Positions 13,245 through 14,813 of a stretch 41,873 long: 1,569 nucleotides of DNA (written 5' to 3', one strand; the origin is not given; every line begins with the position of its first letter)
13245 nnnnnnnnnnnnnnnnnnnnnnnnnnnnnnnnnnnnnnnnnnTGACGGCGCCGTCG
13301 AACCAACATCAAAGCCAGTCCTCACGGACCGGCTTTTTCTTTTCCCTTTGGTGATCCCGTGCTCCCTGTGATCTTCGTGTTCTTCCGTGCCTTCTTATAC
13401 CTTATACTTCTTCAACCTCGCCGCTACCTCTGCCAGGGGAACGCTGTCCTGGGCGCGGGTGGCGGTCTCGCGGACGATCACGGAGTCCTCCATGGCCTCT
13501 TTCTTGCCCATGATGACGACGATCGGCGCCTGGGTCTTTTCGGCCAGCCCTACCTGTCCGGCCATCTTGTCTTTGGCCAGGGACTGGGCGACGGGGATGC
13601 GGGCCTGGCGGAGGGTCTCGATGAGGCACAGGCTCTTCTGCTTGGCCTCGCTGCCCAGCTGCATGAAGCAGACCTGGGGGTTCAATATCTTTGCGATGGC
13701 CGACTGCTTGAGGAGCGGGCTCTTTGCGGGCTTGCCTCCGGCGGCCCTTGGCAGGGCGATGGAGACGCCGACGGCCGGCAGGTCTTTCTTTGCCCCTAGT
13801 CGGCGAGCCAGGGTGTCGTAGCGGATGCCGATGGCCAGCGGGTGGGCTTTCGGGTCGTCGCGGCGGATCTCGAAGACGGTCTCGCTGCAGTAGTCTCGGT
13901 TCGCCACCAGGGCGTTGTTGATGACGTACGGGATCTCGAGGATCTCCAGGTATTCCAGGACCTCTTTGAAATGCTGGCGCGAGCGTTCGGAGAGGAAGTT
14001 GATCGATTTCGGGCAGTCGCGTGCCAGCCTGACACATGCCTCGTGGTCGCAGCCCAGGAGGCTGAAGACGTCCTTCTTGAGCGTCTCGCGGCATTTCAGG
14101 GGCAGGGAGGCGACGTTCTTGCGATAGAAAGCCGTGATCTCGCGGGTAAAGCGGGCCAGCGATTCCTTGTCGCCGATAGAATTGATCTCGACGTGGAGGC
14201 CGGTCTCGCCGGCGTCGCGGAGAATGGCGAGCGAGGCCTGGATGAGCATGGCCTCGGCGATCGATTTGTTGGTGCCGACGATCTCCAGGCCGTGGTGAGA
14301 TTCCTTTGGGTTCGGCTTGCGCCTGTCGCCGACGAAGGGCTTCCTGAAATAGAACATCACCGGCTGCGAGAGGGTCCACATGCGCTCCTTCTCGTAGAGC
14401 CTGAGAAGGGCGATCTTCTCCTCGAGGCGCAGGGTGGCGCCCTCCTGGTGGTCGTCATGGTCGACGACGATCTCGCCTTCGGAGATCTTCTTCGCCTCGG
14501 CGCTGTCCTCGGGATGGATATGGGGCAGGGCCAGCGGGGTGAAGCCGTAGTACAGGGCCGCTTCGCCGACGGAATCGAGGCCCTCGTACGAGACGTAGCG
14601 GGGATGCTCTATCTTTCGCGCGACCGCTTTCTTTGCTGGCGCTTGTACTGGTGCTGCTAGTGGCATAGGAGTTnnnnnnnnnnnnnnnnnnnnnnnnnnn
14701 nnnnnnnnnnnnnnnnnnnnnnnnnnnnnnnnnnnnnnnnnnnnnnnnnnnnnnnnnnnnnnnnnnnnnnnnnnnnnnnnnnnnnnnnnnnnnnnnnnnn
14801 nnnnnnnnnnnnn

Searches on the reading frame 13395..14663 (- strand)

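Call 23: search_protein_families(library=pfam, proteins=[window:13395-14663:-], max_evalue=0.001)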
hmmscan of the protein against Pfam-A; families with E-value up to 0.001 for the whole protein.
window:13395-14663:- (422 aa): 2 families
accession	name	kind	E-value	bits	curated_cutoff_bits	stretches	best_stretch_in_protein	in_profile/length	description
PF03129.25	HGTP_anticodon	-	4.3e-10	40.1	21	1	330-419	1-93/94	Anticodon binding domain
PF13393.11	tRNA-synt_His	-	1.9e-07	31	25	1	39-304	27-305/308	Histidyl-tRNA synthetase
